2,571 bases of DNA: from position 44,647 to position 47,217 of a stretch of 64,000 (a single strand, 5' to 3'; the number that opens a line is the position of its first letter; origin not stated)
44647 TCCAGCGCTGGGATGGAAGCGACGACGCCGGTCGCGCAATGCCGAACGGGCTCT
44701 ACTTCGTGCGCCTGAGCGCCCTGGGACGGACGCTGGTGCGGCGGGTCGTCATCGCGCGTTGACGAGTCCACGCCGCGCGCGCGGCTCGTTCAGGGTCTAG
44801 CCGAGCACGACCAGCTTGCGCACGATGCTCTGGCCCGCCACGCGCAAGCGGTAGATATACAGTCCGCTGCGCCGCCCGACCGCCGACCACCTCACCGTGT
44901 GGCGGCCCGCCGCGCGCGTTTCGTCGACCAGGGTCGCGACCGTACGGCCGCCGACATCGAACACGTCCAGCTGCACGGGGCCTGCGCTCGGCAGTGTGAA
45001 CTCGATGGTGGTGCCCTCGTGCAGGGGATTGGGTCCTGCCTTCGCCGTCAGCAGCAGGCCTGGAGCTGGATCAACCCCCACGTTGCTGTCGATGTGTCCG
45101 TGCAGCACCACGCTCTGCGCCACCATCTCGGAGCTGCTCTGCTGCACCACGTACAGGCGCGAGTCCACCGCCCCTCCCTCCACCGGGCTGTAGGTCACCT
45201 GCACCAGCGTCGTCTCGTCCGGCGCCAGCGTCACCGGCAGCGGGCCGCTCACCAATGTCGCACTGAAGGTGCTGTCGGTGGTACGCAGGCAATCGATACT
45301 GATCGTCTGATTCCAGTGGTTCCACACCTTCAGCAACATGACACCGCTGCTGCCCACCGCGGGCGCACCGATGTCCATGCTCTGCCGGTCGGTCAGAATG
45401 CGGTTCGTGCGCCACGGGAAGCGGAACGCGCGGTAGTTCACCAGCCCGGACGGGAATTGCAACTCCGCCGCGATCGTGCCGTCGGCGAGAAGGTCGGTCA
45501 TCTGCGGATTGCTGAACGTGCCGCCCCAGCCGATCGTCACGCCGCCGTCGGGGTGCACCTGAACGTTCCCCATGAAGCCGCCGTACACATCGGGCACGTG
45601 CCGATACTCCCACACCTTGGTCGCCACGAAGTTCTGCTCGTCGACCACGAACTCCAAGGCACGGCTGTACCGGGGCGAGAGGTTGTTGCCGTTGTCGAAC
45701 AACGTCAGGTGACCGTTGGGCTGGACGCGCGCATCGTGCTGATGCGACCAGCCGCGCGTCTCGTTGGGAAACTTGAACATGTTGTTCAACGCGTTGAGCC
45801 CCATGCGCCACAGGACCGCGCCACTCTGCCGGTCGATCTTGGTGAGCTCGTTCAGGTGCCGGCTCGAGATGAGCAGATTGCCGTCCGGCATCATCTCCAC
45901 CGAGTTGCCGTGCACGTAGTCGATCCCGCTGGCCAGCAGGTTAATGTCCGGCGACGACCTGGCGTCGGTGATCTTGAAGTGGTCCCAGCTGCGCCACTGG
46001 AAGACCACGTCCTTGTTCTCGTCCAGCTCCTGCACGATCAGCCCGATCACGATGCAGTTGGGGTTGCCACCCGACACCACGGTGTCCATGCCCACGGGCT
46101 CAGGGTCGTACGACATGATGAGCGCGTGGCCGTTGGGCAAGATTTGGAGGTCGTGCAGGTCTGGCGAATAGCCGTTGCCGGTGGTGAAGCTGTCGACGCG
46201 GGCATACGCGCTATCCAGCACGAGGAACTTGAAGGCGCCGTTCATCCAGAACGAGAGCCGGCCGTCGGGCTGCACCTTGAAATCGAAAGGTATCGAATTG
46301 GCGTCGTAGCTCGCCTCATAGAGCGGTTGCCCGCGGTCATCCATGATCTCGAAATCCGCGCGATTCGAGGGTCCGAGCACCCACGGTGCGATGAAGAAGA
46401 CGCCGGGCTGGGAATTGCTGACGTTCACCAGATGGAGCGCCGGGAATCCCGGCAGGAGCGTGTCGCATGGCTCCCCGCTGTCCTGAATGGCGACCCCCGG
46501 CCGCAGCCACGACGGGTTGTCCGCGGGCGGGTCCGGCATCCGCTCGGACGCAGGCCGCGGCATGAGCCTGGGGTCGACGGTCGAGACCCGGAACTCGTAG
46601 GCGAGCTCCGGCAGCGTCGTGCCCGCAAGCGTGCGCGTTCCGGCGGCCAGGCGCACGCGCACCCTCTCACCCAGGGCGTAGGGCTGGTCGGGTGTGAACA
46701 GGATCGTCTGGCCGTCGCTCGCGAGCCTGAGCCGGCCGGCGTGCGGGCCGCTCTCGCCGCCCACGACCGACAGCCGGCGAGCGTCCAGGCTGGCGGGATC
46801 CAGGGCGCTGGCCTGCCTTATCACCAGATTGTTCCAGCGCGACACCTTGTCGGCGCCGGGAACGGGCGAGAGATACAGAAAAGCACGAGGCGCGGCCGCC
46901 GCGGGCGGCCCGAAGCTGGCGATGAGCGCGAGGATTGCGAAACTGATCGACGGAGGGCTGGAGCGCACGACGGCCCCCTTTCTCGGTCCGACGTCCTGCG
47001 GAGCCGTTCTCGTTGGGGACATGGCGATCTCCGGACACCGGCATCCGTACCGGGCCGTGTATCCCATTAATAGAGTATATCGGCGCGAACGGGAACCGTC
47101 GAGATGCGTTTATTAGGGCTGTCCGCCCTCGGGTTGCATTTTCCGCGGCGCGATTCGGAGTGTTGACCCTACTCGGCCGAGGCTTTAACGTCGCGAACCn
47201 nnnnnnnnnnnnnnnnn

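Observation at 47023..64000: Surface-polysaccharide cluster with GDP-D-rhamnose (gmd plus rmd), UDP-glucuronate and dTDP-sugar branches, two Wzx flippases, Wza/Wzz without a Wzc kinase, tandem GT4 paralogues and an antisense Wzy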

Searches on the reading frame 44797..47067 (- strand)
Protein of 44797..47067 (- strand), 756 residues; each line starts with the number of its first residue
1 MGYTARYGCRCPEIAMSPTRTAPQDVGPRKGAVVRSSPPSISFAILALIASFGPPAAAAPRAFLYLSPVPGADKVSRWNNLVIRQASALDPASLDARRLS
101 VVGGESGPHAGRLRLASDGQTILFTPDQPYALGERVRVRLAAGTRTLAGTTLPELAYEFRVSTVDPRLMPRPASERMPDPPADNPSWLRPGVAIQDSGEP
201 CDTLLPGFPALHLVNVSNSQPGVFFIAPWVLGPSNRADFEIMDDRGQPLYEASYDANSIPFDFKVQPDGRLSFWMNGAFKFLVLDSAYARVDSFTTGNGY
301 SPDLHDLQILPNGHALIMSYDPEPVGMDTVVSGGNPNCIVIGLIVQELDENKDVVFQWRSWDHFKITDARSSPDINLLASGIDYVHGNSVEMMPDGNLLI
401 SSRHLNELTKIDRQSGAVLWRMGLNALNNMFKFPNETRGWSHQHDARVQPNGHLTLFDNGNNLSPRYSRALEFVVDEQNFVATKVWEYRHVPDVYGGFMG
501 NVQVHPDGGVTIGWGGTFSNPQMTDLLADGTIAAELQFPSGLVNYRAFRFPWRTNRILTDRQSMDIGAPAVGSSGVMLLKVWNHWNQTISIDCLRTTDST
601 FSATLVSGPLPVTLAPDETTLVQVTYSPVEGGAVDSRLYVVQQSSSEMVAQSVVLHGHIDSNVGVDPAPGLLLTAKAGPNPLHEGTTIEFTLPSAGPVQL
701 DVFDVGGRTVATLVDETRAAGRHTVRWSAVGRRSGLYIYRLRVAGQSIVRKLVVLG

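Call 5: search_protein_families(library=pfam, proteins=[window:44797-47067:-], max_evalue=0.001)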
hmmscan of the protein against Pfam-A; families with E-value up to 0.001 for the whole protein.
window:44797-47067:- (756 aa): 5 families
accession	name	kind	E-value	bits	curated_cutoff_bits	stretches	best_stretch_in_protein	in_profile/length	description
PF05935.17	Arylsulfotrans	-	5.2e-23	82.1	24.2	1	241-516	32-333/374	Arylsulfotransferase (ASST)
PF14269.12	Arylsulfotran_2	-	7.6e-21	75.2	27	1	302-537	58-299/301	Arylsulfotransferase (ASST)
PF22073.2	Cep192_D4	-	1.6e-05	25.5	35.5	1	556-657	3-109/112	Cep192 domain 4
PF18962.6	Por_Secre_tail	-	5e-05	24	27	1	679-754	3-75/75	Secretion system C-terminal sorting domain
PF15780.11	ASH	-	0.00045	20.8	27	0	569-643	19-91/98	Abnormal spindle-like microcephaly-assoc'd, ASPM-SPD-2-Hydin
